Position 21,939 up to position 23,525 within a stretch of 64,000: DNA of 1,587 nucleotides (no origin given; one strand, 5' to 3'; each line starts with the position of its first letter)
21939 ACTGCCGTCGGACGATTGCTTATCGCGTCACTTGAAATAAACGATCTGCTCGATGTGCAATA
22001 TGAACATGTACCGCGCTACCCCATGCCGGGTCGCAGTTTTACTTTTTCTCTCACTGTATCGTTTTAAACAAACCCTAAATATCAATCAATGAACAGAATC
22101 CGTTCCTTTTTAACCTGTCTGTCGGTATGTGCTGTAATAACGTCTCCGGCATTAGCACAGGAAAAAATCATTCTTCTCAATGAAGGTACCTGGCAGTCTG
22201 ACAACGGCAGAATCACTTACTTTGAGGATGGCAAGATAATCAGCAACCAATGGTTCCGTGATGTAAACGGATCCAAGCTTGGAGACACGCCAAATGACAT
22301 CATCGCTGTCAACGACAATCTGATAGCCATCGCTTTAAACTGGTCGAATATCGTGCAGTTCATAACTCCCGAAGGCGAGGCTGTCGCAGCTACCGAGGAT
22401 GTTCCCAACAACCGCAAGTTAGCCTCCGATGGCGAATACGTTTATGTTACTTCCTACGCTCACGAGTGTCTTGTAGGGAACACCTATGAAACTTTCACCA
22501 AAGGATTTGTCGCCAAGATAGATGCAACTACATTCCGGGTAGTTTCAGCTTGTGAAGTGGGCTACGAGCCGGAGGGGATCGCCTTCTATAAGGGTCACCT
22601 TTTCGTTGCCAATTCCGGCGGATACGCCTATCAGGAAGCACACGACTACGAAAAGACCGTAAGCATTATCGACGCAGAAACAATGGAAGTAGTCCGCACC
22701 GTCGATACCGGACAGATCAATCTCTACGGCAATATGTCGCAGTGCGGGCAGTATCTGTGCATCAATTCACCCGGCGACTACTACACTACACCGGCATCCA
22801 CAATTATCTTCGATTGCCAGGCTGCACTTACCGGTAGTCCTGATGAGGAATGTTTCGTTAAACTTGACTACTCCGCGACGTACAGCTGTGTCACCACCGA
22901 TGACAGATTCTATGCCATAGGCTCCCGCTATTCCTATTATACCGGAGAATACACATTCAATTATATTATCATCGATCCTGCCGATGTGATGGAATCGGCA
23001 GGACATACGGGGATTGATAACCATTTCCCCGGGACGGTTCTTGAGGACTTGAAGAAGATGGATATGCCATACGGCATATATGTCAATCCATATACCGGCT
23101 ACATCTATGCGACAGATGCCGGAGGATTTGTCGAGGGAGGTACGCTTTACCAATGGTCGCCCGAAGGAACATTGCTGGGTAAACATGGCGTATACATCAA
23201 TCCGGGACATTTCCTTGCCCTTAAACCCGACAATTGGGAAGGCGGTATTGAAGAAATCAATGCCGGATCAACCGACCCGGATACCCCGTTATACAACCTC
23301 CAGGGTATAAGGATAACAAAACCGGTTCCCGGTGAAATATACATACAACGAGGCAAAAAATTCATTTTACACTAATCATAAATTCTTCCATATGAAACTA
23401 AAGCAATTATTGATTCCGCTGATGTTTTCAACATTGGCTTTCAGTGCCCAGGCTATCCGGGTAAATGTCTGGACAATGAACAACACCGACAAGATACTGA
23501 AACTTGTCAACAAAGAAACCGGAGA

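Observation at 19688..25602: B12-riboswitch operon whose BtuG-like protein appears to be T9SS cargo, not a lipoprotein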

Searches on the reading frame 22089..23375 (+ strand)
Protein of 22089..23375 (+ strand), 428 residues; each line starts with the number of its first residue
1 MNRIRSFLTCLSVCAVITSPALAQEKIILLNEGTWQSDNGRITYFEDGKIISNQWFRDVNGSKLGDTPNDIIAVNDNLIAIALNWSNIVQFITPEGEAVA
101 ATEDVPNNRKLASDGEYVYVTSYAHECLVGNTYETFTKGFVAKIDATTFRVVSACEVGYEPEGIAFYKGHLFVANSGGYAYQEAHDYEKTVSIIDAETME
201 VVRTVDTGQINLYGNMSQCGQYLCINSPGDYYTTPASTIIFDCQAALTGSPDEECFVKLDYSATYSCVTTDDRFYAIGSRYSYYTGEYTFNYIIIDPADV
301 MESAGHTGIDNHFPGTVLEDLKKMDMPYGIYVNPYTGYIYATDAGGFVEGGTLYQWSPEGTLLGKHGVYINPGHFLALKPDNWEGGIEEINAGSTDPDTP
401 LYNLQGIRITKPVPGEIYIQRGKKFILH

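Call 3: search_protein_families(library=pfam, proteins=[window:22089-23375:+], max_evalue=1)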
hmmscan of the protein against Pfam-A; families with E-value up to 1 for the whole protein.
window:22089-23375:+ (428 aa): 3 families
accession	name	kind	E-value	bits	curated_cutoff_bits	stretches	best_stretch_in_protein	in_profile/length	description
PF16819.11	DUF5074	-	4.3e-05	23.2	27.2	1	29-210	5-184/353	Domain of unknown function (DUF5074)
PF01731.26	Arylesterase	-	0.0093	16.6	21.3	0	81-124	31-74/86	Arylesterase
PF00167.24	FGF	-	0.18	12.2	24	1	202-243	37-74/124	Fibroblast growth factor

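Call 4: search_protein_families(library=ncbifam, proteins=[window:22089-23375:+], max_evalue=1)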
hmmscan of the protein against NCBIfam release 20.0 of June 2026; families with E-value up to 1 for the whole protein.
window:22089-23375:+ (428 aa): 6 families
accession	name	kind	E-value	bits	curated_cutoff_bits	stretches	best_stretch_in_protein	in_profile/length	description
TIGR03866.1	PQQ_ABC_repeats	subfamily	5.2e-05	22.5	287.3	1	56-167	31-133/310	PQQ-dependent catabolism-associated beta-propeller protein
NF052460.1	L-NosZ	equivalog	6e-05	21.8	700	1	108-222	127-229/480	clade III lactonase-type nitrous-oxide reductase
NF038117.1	choice_anch_I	subfamily_domain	0.00047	19.1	300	1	134-211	70-152/458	choice-of-anchor I family protein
TIGR02276.1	beta_rpt_yvtn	repeat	0.002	18.1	27.85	1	190-209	15-34/42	beta-propeller repeat protein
NF052280.1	7_blade_YncE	equivalog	0.042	12.6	400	1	185-210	275-300/338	7-bladed beta-propeller protein YncE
NF012204.1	adhes_FxxPxG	domain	0.15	11.9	60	1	345-382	59-93/153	leukotoxin LktA family filamentous adhesin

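Call 8: find_homologous_proteins(query=window:22089-23375:+, max_evalue=0.001)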
Query window:22089-23375:+ (428 aa): 1717 proteins with E <= 0.001 among 5078 candidates; the best 120 are listed.
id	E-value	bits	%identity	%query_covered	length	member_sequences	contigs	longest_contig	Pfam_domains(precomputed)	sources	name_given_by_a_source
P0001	9.4e-296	999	100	100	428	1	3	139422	-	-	-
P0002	3.1e-231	786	77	100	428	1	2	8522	-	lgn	-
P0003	1.3e-230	784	77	100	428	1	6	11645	-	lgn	-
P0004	7.6e-223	759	76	100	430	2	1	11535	PF16819.12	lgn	-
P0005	2.6e-222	757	79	95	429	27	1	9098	-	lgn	-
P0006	6.5e-222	755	74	100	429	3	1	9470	-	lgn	-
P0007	5.1e-221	753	79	97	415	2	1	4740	-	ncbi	-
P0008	3.3e-219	747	77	94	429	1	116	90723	-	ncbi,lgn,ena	-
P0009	4.5e-219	746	77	94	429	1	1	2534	-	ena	-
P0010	7.0e-219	745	77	94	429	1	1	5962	-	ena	-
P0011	8.3e-219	745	77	94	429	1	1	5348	-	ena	-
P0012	9.7e-219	745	77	94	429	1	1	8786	-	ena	-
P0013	2.1e-218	744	77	95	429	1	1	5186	-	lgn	-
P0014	2.5e-218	744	77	94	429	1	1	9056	-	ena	-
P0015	3.8e-218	743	77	94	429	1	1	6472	-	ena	-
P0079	1.3e-204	698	70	100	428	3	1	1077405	PF16819.12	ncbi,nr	ncbi:MAG: hypothetical protein NC102_02310 [Clostridium sp.]|nr:hypothetical protein [Clostridium sp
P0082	2.7e-204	697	74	95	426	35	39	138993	-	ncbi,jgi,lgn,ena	jgi:Uncharacterized conserved protein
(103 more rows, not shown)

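Call 15: find_encoding_contigs(protein=P0001, flank=10000, max_places=4)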
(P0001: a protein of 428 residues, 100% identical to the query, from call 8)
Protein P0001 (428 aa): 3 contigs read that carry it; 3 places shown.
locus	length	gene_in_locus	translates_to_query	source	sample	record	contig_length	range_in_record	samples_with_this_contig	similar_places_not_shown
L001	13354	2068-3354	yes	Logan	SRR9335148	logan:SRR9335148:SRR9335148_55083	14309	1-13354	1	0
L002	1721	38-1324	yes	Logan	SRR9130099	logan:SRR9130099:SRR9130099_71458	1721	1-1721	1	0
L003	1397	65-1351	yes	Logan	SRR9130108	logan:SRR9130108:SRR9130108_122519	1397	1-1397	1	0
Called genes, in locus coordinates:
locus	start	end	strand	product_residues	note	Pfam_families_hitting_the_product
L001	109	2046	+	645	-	PF07715:Plug, PF00593:TonB_dep_Rec_b-barrel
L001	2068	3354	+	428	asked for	-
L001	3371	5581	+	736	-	-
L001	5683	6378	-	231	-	PF00293:NUDIX, PF19368:WHD_AraR (weak), PF21906:WHD_NrtR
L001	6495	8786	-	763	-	PF07244:POTRA (faint), PF01103:Omp85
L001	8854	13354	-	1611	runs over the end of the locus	PF05359:DUF748 (faint), PF04357:TamB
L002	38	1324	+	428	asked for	-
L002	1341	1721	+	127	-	?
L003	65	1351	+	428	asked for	-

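Call 18: search_solved_structures(query=A1, max_evalue=1, show_alignments=2)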
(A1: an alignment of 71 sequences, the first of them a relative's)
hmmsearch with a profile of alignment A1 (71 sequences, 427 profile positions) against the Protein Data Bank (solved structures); distinct sequences matched with E-value up to 1: 22.
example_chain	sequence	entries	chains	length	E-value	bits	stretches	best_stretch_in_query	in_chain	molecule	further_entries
8ptd_A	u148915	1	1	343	2.9e-21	78.8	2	25-206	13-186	YncE family protein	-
8ptf_A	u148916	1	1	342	3.2e-21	78.7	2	25-206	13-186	YncE family protein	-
8blw_B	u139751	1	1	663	1.9e-20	76.1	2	25-206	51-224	YncE family protein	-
8bmy_A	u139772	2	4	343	1.7e-15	59.8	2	326-374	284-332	Putative surface layer protein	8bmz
8bn0_A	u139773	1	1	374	2.5e-15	59.3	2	326-374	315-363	Putative surface layer protein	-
3dsm_A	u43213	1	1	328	4.1e-15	58.6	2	326-374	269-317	uncharacterized protein BACUNI_02894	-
8baz_A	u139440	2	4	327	4.4e-15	58.5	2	326-374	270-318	Surface layer protein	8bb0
8bmx_D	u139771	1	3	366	4.6e-15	58.4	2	326-374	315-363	YncE family protein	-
8bai_A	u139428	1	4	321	7.3e-15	57.7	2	326-374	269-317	Surface layer protein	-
8okv_B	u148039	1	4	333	8.4e-15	57.5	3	25-94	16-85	Putative surface layer protein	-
8p97_B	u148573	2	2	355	8.7e-15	57.5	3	24-94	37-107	Putative surface layer protein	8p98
8puj_A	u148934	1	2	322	1.3e-14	56.9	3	26-94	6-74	YncE family protein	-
4kca_A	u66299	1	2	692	0.033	16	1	376-424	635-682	Endo-1,5-alpha-L-arabinanase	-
4q1u_A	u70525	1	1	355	0.13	14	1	80-136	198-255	Serum paraoxonase/arylesterase 1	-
4hhq_A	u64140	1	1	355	0.14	14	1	80-136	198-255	SERUM PARAOXONASE BY DIRECTED EVOLUTION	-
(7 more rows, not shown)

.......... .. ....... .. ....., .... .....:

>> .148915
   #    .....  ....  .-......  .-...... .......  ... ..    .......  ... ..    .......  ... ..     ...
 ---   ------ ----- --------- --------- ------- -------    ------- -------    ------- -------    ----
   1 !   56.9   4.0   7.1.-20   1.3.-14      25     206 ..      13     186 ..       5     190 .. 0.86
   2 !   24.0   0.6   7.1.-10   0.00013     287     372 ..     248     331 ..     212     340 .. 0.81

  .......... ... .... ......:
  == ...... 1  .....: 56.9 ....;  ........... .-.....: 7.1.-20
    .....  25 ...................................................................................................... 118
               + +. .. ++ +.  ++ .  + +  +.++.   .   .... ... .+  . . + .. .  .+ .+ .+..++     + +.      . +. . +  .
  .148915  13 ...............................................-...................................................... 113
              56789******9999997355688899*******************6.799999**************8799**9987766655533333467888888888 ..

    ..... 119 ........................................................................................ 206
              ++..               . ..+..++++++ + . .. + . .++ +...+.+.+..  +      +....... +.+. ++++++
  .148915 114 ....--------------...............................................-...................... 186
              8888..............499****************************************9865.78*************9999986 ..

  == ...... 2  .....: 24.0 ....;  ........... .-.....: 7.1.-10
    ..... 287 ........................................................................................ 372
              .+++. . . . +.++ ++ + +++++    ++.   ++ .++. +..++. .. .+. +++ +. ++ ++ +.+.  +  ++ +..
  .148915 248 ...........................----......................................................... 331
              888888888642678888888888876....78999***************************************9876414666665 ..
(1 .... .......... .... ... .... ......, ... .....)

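Call 21: search_protein_representatives(protein=window:22089-23375:+)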
Query: 428 residues. Proteins with E-value up to 0.001 (for the whole library): 1492; up to 1e-10: 442; up to 1e-30: 50. The best 150 are listed.
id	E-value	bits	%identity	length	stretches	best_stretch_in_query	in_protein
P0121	1.0e-172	591.7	61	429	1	8-411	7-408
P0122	8.5e-128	443.6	63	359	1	4-314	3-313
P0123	9.7e-127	440.2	50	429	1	17-426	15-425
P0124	8.8e-106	371.1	67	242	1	13-252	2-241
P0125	4.4e-103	362.2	50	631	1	20-381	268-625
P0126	1.0e-102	361.0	49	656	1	5-378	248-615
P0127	7.1e-100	351.6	54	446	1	22-378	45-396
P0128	3.4e-99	349.4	54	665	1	23-382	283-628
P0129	1.2e-97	344.3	45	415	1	24-427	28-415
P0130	7.2e-96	338.4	51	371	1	21-379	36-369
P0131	4.5e-95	335.8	52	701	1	25-379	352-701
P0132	6.6e-95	335.3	51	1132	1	6-382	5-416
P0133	2.6e-92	326.7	52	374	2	135-380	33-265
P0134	5.2e-85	302.7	50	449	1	24-376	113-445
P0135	3.1e-79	283.6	71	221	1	11-182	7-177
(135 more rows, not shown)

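Call 23: predict_structure(alignment_id=A1)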
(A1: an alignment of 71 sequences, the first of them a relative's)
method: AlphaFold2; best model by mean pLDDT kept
length: 428 residues; sequences in the alignment: 71
mean_pLDDT: 86.9   pTM: 0.81
mean pLDDT of the five models: 86.9, 86.7, 86.3, 86.2, 85.9
residues with pLDDT >= 90: 248; 70-90: 133; 50-70: 32; < 50: 15
segments of 3 or more residues with pLDDT < 50: 19-21, 385-396
pLDDT, mean of each block of 10 residues (from residue 1): 87 69 76 68 87 82 84 95 88 93 93 97 94 95 98 96 95 82 75 98 93 79 88 83 98 96 90 91 82 96 97 96 89 94 73 94 90 87 49 53 88 93 85
secondary structure, 60 per line:
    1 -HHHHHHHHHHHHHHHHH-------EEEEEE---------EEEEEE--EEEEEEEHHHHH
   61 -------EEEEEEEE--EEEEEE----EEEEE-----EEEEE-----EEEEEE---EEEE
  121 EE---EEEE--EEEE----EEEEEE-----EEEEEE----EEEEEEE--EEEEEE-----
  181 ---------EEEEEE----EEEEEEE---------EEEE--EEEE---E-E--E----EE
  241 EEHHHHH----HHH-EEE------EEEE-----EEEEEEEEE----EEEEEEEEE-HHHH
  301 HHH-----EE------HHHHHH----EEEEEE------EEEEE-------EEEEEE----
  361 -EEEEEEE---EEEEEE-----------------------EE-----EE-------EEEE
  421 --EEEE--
elements in order: H2-18 E26-31 E41-46 E49-55 H56-60 E68-75 E78-83 E88-92 E98-102 E108-113 E117-122 E126-129 E132-135 E140-145 E151-156 E161-167 E170-175 E190-195 E200-206 E216-219 E222-225 E239-242 H243-247 E256-258 E265-268 E274-282 E287-295 H297-303 H317-322 E327-332 E339-343 E351-356 E362-368 E372-377 E417-420 E423-426

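Call 29: fold_search(model_id=the predicted structure, library=pdb)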
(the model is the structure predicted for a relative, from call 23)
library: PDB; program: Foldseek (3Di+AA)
matches with E <= 10: 1499; with E <= 0.001: 1052
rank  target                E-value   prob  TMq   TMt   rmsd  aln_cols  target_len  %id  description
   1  8ptf                  5.3e-19  1.00  0.65  0.80   3.4       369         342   22  The surface-exposed lipo-protein of BtuG2 in complex with cyanocobalamin. (released 2024-07-24)
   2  8ptd                  7.9e-19  1.00  0.64  0.79   3.3       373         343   22  The surface-exposed lipo-protein of BtuG1 in complex with cyanocobalamin. (released 2024-07-24)
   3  8blw_B                8.3e-18  1.00  0.65  0.46   3.3       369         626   22  Vitamin B12 transporter BtuB1 with lipoprotein BtuG1 from B. theta (released 2023-08-16)
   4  8okv_C                1.6e-16  1.00  0.57  0.74   4.6       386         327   16  lipoprotein BT2095 from Bacteroides thetaiotamicron bound to cyanocobalamin CnCbl (released 2023-09-20)
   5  8bmy_A                1.8e-16  1.00  0.58  0.72   4.6       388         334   18  Bacteroides thetaiotaomicron surface lipoprotein bound to cyanocobalamin (released 2023-08-16)
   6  8bai_A                2.2e-16  1.00  0.57  0.74   4.6       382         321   19  The surface-exposed lipo-protein of BtuG2 in complex with cyanocobalamin. (released 2023-10-25)
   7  8bmz_B                2.5e-16  1.00  0.57  0.71   4.7       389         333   18  Bacteroides thetaiotaomicron surface lipoprotein BT1954 bound to adenosylcobalamin (released 2023-08-16)
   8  8okv_D                2.8e-16  1.00  0.58  0.75   4.6       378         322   17  lipoprotein BT2095 from Bacteroides thetaiotamicron bound to cyanocobalamin CnCbl (released 2023-09-20)
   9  8bmz_A                5.3e-16  1.00  0.58  0.73   4.7       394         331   18  Bacteroides thetaiotaomicron surface lipoprotein BT1954 bound to adenosylcobalamin (released 2023-08-16)
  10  3dsm                  6.5e-16  1.00  0.60  0.76   4.5       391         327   17  Crystal structure of the surface layer protein BACUNI_02894 from Bacteroides uniformis, Northeast Structural Genomics Co (released 2008-09-09)
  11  8okv_B                1.1e-15  1.00  0.58  0.74   4.2       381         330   17  lipoprotein BT2095 from Bacteroides thetaiotamicron bound to cyanocobalamin CnCbl (released 2023-09-20)
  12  8bai_B                1.1e-15  1.00  0.55  0.72   5.1       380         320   20  The surface-exposed lipo-protein of BtuG2 in complex with cyanocobalamin. (released 2023-10-25)
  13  8okv_A                1.3e-15  1.00  0.58  0.75   4.6       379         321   17  lipoprotein BT2095 from Bacteroides thetaiotamicron bound to cyanocobalamin CnCbl (released 2023-09-20)
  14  8bn0                  3.1e-15  1.00  0.56  0.69   5.2       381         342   19  Bacteroides thetaiotaomicron surface protein BT1954 bound to (released 2023-08-16)
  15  8p97_B                5.9e-15  1.00  0.58  0.73   4.3       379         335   16  BtuB3G3 bound to cyanocobalamin with disordered EL8 (released 2023-08-16)
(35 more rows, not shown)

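Call 64: find_encoding_contigs(protein=P0082, flank=10000, max_places=3)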
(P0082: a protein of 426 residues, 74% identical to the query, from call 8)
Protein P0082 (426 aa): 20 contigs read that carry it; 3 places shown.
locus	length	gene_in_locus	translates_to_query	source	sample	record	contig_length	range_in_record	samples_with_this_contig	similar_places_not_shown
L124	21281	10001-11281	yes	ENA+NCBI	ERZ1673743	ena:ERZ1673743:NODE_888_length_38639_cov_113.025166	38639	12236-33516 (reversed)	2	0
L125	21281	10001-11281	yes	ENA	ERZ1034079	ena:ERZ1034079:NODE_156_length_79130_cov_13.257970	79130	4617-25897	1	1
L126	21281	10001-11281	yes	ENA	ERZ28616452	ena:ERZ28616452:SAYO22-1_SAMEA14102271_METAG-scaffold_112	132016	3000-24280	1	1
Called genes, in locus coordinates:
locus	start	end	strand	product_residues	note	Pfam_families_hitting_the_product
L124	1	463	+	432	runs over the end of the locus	PF02515:CoA_transf_3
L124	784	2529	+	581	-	PF02776:TPP_enzyme_N, PF00205:TPP_enzyme_M, PF02775:TPP_enzyme_C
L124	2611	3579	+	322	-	PF03547:Mem_trans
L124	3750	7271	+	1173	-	PF01855:POR_N, PF17147:PFOR_II, PF01558:POR, PF10371:EKR, PF00037:Fer4 (weak), PF12837:Fer4_6 (weak), PF13237:Fer4_10 (weak), PF02775:TPP_enzyme_C, +3 more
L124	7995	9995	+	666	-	PF07715:Plug, PF00593:TonB_dep_Rec_b-barrel, PF14905:OMP_b-brl_3 (weak)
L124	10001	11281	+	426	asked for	-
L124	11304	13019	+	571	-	-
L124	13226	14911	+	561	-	PF13181:TPR_8 (faint), PF07719:TPR_2 (faint), PF13414:TPR_11 (faint), PF13432:TPR_16 (weak), PF23914:TPR_CcmH_CycH (faint), PF00515:TPR_1 (weak)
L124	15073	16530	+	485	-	-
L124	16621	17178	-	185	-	-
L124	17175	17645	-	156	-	PF04542:Sigma70_r2, PF08281:Sigma70_r4_2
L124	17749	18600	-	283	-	PF06325:PrmA, PF05175:MTS (weak)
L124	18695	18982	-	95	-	-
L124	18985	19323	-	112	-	-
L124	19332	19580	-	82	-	PF12732:YtxH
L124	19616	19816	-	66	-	PF12732:YtxH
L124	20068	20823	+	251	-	PF00121:TIM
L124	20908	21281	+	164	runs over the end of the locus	PF05036:SPOR (weak)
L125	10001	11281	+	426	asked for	-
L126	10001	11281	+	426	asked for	-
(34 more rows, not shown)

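Call 65: find_encoding_contigs(protein=P0079, flank=10000, max_places=2)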
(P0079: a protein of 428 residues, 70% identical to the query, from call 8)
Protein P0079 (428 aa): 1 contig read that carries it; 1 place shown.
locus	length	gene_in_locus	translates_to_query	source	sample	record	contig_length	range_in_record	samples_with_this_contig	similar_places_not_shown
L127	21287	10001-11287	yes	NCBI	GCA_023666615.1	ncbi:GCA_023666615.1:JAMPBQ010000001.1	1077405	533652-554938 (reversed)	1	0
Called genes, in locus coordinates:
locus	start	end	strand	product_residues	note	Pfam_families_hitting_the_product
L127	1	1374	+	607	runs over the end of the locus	PF00920:ILVD_EDD_N, PF24877:ILV_EDD_C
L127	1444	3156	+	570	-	PF02776:TPP_enzyme_N, PF00205:TPP_enzyme_M, PF02775:TPP_enzyme_C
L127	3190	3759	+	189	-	PF22629:ACT_AHAS_ss, PF10369:ALS_ss_C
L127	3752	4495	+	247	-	PF01643:Acyl-ACP_TE, PF20791:Acyl-ACP_TE_C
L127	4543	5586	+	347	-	PF03446:NAD_binding_2 (weak), PF07991:KARI_N, PF01450:KARI_C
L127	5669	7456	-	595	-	PF00575:S1, PF13509:S1_2 (faint), PF00575:S1, PF21710:Spt6_S1 (faint), PF00575:S1, PF23459:S1_RRP5 (weak), PF00575:S1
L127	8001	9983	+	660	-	PF07715:Plug, PF00593:TonB_dep_Rec_b-barrel, PF14905:OMP_b-brl_3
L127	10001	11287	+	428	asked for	PF16819:DUF5074 (weak)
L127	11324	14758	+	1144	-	PF07581:Glug (faint)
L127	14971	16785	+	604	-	PF00501:AMP-binding, PF23562:AMP-binding_C_3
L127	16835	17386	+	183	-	PF01923:Cob_adeno_trans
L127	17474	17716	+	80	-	PF11387:DUF2795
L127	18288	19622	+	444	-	PF13102:Phage_int_SAM_5 (weak), PF00589:Phage_integrase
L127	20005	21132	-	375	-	-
